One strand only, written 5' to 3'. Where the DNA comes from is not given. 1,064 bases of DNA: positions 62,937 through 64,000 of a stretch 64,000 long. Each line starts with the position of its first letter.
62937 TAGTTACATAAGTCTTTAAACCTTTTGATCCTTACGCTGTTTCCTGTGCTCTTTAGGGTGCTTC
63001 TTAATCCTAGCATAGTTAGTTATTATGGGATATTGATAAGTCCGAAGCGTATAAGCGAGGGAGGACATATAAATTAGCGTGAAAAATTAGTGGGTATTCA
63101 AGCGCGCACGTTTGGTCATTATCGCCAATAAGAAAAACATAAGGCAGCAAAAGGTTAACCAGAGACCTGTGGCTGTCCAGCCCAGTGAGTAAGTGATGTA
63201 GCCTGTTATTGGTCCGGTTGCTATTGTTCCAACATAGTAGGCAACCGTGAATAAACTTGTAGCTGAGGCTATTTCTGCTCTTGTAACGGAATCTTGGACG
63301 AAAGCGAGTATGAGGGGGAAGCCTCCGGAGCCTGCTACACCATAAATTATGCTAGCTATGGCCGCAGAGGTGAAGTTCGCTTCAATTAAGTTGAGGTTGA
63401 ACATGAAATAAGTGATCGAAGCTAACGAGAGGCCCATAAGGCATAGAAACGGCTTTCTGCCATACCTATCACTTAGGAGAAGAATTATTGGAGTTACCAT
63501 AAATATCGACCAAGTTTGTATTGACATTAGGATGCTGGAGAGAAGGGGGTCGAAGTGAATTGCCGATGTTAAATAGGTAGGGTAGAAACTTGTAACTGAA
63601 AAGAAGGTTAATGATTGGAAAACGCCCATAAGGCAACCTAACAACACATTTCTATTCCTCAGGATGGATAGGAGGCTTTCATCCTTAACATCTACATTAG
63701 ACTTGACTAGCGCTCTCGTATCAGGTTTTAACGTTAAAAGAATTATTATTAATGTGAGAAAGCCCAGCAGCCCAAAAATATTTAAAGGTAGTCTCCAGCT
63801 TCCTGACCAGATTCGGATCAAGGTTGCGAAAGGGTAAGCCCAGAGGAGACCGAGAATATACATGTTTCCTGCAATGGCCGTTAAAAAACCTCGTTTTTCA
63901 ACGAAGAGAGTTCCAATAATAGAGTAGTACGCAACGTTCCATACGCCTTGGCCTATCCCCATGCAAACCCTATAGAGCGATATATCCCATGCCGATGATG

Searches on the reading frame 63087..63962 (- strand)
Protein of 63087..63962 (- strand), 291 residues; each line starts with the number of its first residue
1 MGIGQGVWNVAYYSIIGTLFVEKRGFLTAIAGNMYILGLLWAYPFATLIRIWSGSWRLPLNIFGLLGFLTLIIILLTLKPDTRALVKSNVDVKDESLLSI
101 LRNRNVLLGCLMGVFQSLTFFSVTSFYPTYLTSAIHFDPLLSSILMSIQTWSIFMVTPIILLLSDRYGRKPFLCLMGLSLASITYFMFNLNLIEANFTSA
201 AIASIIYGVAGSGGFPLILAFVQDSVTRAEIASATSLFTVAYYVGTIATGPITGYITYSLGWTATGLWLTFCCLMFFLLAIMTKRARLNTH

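Call 54: search_protein_families(library=pfam, proteins=[window:63087-63962:-], max_evalue=0.001)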
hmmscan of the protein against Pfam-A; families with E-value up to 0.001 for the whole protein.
window:63087-63962:- (291 aa): 3 families
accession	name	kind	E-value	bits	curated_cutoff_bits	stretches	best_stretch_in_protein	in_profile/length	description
PF07690.21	MFS_1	-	3.6e-26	92.4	33.4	2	110-281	2-169/347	Major Facilitator Superfamily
PF00083.30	Sugar_tr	-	2.6e-08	33.6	22.3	1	95-280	240-433/452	Sugar (and other) transporter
PF12832.13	MFS_1_like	-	0.00084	18.9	25.2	1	84-258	189-362/373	MFS_1 like family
